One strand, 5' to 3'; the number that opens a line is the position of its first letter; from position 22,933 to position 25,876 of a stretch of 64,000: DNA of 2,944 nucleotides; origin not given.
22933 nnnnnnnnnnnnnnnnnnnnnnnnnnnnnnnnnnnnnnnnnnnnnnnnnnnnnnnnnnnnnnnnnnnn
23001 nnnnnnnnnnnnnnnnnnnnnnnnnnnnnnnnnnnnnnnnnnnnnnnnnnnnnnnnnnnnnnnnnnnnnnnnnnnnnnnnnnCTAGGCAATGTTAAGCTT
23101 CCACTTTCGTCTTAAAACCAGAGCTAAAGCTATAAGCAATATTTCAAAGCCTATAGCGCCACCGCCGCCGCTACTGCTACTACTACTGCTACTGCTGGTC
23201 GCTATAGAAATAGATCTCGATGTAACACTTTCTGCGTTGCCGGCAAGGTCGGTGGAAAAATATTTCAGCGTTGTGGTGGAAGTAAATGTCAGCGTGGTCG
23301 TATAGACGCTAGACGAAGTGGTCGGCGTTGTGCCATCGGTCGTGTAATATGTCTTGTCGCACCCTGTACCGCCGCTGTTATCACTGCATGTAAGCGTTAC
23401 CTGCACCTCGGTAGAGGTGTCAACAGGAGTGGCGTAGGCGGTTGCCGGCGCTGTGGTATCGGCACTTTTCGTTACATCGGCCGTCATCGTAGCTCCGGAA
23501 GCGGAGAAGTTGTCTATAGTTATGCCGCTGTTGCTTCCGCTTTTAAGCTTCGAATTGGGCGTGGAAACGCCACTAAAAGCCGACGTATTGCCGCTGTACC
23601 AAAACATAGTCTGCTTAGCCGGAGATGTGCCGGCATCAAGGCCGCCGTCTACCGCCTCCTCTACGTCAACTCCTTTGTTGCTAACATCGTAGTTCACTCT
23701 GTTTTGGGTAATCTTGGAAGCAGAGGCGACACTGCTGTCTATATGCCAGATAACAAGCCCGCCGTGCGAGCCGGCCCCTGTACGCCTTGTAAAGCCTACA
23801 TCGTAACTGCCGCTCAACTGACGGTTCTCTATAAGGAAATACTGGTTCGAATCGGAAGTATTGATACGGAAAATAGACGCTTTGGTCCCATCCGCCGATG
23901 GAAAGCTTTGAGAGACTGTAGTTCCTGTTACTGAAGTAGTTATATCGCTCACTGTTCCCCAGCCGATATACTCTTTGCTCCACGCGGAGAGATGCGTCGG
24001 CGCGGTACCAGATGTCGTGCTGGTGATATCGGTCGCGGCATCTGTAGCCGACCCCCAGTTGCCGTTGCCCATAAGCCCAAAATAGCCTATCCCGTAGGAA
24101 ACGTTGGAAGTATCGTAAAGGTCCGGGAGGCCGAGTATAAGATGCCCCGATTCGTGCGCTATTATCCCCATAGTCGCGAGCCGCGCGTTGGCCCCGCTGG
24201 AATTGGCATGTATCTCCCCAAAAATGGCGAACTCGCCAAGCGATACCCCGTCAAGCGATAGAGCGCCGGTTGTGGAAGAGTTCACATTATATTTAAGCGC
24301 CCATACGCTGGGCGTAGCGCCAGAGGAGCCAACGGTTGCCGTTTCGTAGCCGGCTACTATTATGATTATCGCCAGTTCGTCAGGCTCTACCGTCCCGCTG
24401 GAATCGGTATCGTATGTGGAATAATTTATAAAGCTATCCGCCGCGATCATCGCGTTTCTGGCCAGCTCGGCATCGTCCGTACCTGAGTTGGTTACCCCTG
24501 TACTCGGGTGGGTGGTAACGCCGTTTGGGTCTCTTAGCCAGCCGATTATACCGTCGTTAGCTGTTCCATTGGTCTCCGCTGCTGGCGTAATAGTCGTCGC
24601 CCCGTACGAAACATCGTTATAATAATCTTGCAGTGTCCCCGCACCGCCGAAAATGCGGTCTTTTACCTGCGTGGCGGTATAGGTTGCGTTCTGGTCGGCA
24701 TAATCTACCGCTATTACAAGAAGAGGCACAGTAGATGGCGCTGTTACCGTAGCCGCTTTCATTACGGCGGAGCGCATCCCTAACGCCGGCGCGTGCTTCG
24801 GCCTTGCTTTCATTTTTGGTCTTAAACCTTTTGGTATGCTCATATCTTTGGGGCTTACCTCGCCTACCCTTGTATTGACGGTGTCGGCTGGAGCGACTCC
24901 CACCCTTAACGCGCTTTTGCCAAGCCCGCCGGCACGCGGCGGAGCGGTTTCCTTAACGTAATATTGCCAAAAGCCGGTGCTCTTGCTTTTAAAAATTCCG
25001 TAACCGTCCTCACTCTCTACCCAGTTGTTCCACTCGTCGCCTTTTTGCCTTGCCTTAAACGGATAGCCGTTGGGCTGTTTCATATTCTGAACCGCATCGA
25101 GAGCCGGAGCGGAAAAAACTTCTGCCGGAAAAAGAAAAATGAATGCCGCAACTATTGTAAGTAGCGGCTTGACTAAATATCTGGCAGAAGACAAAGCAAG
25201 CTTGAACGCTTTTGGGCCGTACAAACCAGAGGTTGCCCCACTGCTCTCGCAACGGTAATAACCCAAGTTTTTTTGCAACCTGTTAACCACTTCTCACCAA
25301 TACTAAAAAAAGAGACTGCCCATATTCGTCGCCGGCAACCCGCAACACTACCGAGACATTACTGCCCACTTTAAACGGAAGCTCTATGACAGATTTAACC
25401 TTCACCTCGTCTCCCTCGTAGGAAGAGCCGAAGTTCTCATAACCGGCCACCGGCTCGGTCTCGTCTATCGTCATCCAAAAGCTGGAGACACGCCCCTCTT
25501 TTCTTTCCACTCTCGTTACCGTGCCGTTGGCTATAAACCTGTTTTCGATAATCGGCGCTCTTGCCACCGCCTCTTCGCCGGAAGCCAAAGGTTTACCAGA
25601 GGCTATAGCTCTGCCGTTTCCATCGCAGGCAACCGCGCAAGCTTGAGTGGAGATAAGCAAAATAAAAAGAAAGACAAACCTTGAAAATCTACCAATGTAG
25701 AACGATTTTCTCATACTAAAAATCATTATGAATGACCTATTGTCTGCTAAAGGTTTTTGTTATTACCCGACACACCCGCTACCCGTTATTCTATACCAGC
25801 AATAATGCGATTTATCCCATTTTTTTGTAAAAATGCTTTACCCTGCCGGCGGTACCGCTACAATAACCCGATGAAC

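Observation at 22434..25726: GlyGly-CTERM M6 metalloprotease with adjacent rhombosortase and a small co-transcribed secreted protein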

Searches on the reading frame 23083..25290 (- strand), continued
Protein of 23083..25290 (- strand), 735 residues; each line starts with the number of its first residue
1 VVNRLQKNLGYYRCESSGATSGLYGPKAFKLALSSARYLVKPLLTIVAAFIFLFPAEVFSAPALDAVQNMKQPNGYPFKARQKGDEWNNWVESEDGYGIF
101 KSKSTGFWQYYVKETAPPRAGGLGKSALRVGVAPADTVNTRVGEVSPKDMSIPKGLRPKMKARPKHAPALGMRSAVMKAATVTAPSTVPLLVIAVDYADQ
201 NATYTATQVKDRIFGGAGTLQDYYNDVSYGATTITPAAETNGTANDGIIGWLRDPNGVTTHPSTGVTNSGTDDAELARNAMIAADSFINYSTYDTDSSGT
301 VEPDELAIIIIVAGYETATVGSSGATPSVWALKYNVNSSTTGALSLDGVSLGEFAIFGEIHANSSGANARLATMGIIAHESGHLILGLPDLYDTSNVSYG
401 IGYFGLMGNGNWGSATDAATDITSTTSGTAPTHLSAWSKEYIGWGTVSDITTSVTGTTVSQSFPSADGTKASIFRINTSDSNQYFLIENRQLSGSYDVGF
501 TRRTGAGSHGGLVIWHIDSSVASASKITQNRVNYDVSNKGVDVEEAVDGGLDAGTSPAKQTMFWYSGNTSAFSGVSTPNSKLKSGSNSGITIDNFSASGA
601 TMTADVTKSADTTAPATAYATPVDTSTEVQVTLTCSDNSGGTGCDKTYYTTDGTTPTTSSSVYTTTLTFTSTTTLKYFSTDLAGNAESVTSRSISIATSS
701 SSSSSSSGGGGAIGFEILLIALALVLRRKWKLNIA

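Call 84: predict_structure(alignment_id=A3)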
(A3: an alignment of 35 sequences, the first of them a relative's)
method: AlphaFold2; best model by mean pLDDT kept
length: 735 residues; sequences in the alignment: 35
mean_pLDDT: 73.8   pTM: 0.65
mean pLDDT of the five models: 73.8, 73.5, 70.8, 70.4, 68.1
residues with pLDDT >= 90: 300; 70-90: 170; 50-70: 77; < 50: 188
segments of 3 or more residues with pLDDT < 50: 1-34, 55-61, 117-133, 162-178, 413-424, 637-735
pLDDT, mean of each block of 10 residues (from residue 1): 38 38 43 53 81 51 80 94 83 95 89 64 45 56 92 85 41 38 82 95 94 91 93 95 92 83 74 91 96 93 95 86 77 84 90 93 74 90 93 84 87 46 57 93 92 80 92 93 95 82 84 96 76 90 91 90 94 91 92 97 93 54 54 50 42 41 45 40 34 34 31 29 33 35
secondary structure, 60 per line:
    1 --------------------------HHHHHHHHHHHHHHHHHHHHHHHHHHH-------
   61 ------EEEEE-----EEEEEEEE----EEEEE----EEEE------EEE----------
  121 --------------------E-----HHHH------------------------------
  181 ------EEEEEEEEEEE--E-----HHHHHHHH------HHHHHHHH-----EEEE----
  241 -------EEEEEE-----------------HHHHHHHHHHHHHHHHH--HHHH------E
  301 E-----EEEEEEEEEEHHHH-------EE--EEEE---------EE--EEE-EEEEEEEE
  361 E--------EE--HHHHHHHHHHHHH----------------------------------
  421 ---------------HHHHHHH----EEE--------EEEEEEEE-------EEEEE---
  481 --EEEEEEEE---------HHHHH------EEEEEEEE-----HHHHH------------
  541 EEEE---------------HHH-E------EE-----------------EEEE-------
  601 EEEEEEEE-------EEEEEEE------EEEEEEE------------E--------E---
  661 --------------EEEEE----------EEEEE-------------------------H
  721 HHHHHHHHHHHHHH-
elements in order (helices of 4 or more, strands of 3 or more residues): H27-53 E67-71 E77-84 E89-93 E98-101 E108-110 H147-150 E187-197 H206-213 H220-227 E233-236 E248-253 H271-287 H290-293 E307-316 H317-320 E332-335 E349-351 E353-361 H374-386 H436-442 E447-449 E458-465 E473-477 E483-490 H500-504 E511-518 H524-528 E541-544 E590-593 E601-608 E616-622 E629-635 E675-679 E690-694 H720-734

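Call 86: fold_search(model_id=the predicted structure, library=pdb)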
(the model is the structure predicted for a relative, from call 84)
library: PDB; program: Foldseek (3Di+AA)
matches with E <= 10: 86; with E <= 0.001: 3
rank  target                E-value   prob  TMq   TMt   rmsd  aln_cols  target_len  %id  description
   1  4yu6_A                6.2e-15  1.00  0.40  0.39   8.3       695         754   15  Crystal structure of Bacillus anthracis immune inhibitor A2 peptidase zymogen (released 2015-10-28)
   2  4yu6_B                6.5e-15  1.00  0.41  0.42   7.4       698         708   14  Crystal structure of Bacillus anthracis immune inhibitor A2 peptidase zymogen (released 2015-10-28)
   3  4yu5_B                1.6e-14  1.00  0.42  0.45   7.1       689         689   13  Crystal structure of selenomethionine variant of Bacillus anthracis immune inhibitor A2 peptidase zymogen (released 2015-10-28)
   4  7z4b_EA               1.3e+00  0.07  0.07  0.11  18.4       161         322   12  Bacteriophage SU10 virion (C1) (released 2022-12-28)
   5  9jg9_G                1.5e+00  0.02  0.04  0.05  16.7       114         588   14  Structure of the BtpeA effector and BtaeB effector bound to the VgrG spike from the Type VI secretion system (released 2025-09-10)
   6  6skf_Ao               1.7e+00  0.06  0.05  0.15  18.4       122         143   12  Cryo-EM Structure of T. kodakarensis 70S ribosome (released 2020-07-29)
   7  9qf5_An               2.2e+00  0.04  0.05  0.15  19.3       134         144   13  Structure of P. furiosus 70S ribosome grown at 102deg (released 2025-11-05)
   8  1tue_L                2.5e+00  0.09  0.04  0.15  11.3        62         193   19  The X-ray Structure of the Papillomavirus Helicase in Complex with its Molecular Matchmaker E2 (released 2004-08-24)
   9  9qb8                  2.5e+00  0.01  0.06  0.02  17.1       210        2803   15  Lymphostatin - Conformation II - pH 8 Hepes (released 2025-07-16)
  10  1k2f_A                2.7e+00  0.03  0.06  0.19  10.9       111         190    9  siah, Seven In Absentia Homolog (released 2001-12-28)
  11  2lba_MODEL_1_A        2.9e+00  0.15  0.05  0.23   6.2        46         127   22  Solution structure of chicken ileal BABP in complex with glycochenodeoxycholic acid (released 2011-09-14)
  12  4noy_F                3.1e+00  0.13  0.04  0.28   6.6        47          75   17  Crystal structure of Listeria monocytogenes Hfq F43W (released 2014-09-10)
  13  1pfs_A                3.4e+00  0.04  0.04  0.21   8.6        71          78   11  SOLUTION NMR STRUCTURE OF THE SINGLE-STRANDED DNA BINDING PROTEIN OF THE FILAMENTOUS PSEUDOMONAS PHAGE PF3, MINIMIZED  (released 1997-02-12)
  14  1tue_B                3.6e+00  0.09  0.04  0.15  10.1        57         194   21  The X-ray Structure of the Papillomavirus Helicase in Complex with its Molecular Matchmaker E2 (released 2004-08-24)
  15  1tue_E                3.6e+00  0.08  0.04  0.14   9.9        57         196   23  The X-ray Structure of the Papillomavirus Helicase in Complex with its Molecular Matchmaker E2 (released 2004-08-24)
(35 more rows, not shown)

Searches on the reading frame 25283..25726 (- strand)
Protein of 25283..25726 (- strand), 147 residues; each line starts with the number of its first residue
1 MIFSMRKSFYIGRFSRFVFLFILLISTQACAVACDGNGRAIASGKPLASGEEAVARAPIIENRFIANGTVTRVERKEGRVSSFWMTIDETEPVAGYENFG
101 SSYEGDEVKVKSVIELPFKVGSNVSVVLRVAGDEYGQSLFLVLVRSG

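Call 3: search_protein_families(library=ncbifam, proteins=[window:25283-25726:-], max_evalue=1)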
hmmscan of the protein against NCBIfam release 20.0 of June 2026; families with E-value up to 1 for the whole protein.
window:25283-25726:- (147 aa): 0 families

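Call 4: search_protein_families(library=pfam, proteins=[window:25283-25726:-], max_evalue=1)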
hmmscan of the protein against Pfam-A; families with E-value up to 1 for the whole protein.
window:25283-25726:- (147 aa): 1 family
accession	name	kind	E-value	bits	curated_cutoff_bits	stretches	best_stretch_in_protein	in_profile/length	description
PF19997.5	ivWA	-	0.071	12.7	35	1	37-79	186-227/253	vWA domain found in the FtsH ternary systems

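Call 9: find_homologous_proteins(query=window:25283-25726:-, max_evalue=0.01)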
Query window:25283-25726:- (147 aa): 1 proteins with E <= 0.01 among 21 candidates.
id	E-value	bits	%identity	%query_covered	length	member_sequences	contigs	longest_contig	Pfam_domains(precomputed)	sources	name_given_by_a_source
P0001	9.4e-89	312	100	100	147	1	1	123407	-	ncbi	-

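Call 11: find_encoding_contigs(protein=P0001, flank=8000, max_places=4)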
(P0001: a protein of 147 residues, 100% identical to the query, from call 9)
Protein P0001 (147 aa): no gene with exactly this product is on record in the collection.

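Call 14: list_cluster_members(proteins=[P0001])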
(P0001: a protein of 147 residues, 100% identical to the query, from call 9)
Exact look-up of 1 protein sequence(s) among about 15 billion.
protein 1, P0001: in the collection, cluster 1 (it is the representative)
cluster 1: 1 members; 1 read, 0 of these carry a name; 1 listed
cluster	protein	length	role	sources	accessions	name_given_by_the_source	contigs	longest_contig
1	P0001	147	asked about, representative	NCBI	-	-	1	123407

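Call 19: search_protein_representatives(protein=window:25283-25726:-)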
Query: 147 residues. Proteins with E-value up to 0.001 (for the whole library): 25; up to 1e-10: 16; up to 1e-30: 1. The best 25 are listed.
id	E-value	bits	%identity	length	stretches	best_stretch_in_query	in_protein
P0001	3.0e-89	312.3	100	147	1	1-147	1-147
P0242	6.1e-21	91.1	44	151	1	22-144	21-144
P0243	4.2e-17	78.6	48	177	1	50-144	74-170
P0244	1.3e-15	73.8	51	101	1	59-144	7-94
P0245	1.7e-15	73.5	46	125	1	44-144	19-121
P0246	1.5e-14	70.4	48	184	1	54-142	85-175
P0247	8.4e-14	68.0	47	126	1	57-144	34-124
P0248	2.1e-13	66.7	44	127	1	46-144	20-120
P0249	8.8e-13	64.7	42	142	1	28-144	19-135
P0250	1.3e-12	64.2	43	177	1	57-144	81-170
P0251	2.0e-12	63.5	48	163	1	57-144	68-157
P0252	7.3e-12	61.7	47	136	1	57-144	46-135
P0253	1.2e-11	60.9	44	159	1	57-143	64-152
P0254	1.6e-11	60.6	47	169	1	45-144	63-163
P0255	1.8e-11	60.4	44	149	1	58-144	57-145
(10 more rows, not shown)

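Call 21: find_encoding_contigs(protein=P0242, flank=6000, max_places=4)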
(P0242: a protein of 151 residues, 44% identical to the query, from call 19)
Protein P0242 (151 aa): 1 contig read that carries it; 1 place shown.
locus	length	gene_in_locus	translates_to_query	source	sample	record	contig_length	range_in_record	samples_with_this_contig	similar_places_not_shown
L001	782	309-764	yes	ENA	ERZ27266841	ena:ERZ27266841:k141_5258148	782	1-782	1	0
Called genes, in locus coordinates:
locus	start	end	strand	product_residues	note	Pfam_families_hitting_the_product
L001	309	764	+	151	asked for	-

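Call 41: predict_structure(alignment_id=A1)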
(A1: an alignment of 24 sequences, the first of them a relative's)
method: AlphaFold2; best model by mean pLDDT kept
length: 147 residues; sequences in the alignment: 24
mean_pLDDT: 82.0   pTM: 0.58
mean pLDDT of the five models: 82.0, 81.2, 81.1, 81.0, 79.4
residues with pLDDT >= 90: 66; 70-90: 42; 50-70: 33; < 50: 6
segments of 3 or more residues with pLDDT < 50: 1-3
pLDDT, mean of each block of 10 residues (from residue 1): 52 79 85 60 52 66 96 89 98 92 97 93 97 89 89
secondary structure, 60 per line:
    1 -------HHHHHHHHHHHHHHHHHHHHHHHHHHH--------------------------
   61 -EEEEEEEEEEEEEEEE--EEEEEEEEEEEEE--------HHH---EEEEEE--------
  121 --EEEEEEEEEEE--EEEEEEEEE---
elements in order: H8-34 E62-77 E80-92 E107-112 E123-133 E136-144

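Call 54: search_protein_families(library=pfam, alignment_id=A1, max_evalue=0.1)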
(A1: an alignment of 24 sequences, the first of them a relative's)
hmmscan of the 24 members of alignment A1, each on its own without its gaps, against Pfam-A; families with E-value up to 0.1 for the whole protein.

A. member 1, P0001 (147 aa): 1 family
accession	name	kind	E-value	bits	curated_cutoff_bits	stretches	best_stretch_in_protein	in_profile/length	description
PF19997.5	ivWA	-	0.071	12.7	35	1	37-79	186-227/253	vWA domain found in the FtsH ternary systems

B. families by the number of members that match (of 24 scanned): 4 families
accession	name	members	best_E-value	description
PF13567.11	DUF4131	3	0.076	Domain of unknown function (DUF4131)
PF09925.14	DUF2157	1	5.7e-11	Predicted membrane protein (DUF2157)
PF19997.5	ivWA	1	0.071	vWA domain found in the FtsH ternary systems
PF14281.12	PDDEXK_4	1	0.082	PD-(D/E)XK nuclease superfamily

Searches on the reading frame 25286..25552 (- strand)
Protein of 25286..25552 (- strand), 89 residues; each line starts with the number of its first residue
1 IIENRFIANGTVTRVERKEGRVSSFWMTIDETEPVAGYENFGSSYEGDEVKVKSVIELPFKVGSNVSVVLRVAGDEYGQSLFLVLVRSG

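Call 26: find_related_loci(query=A2, collection=genome_contigs, flank=8000)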
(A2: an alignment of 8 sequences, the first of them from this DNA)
Query A2 (89 aa) in genome_contigs; peptide patterns used: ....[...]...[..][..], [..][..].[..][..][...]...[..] (x = any residue, [..] = any of these).
132 stretches matched a pattern; 3 encode a relative of the query (tblastn E <= 1e-3); 3 distinct loci.
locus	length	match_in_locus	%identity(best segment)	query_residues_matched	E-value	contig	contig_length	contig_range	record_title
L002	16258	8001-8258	50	1-84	2e-23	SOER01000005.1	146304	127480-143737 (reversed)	MAG: Candidatus Loosdrechtia aerotolerans isolate YC1 NODE_5_length_146304_cov_12.475136, whole genome shotgun sequence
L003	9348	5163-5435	46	1-89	2e-21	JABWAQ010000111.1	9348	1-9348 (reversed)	MAG: Candidatus Brocadia sp. isolate MAG_8 scaffold_8961, whole genome shotgun sequence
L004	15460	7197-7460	43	1-86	1e-18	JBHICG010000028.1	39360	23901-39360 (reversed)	MAG: Candidatus Scalinduaceae bacterium isolate FS_1_bin.16 NODE_53_length_39360_cov_13.837018, whole genome shotgun seq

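Call 48: find_related_loci(query=A2, collection=metagenome_contigs, flank=5000)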
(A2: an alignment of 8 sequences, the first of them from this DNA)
Query A2 (89 aa) in metagenome_contigs; peptide patterns used: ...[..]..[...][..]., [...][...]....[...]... (x = any residue, [..] = any of these).
324 stretches matched a pattern; 9 encode a relative of the query (tblastn E <= 1e-3); 9 distinct loci.
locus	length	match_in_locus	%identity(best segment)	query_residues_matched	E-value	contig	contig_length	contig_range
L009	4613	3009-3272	53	1-86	1e-24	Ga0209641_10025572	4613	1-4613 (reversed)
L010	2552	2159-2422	52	1-86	2e-24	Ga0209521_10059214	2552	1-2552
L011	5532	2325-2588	52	1-86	2e-24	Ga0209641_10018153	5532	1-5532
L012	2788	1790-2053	51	1-86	1e-23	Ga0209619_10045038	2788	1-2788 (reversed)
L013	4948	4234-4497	51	1-86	2e-23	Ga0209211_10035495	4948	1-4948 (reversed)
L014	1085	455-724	43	1-88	2e-19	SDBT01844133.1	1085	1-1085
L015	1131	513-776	43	1-86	1e-18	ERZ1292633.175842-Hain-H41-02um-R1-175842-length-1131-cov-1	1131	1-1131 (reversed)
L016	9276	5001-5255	44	2-84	2e-16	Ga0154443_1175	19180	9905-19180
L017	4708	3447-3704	40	1-84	2e-16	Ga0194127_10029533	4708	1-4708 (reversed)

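Call 55: search_solved_structures(query=A2, max_evalue=10)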
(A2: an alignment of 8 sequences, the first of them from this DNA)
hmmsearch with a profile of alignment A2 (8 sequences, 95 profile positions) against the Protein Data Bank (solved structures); distinct sequences matched with E-value up to 10: 1.
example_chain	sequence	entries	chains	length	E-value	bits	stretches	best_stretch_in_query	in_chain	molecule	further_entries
8p6i_H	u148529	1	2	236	1.4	12.4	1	34-63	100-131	139H2 HC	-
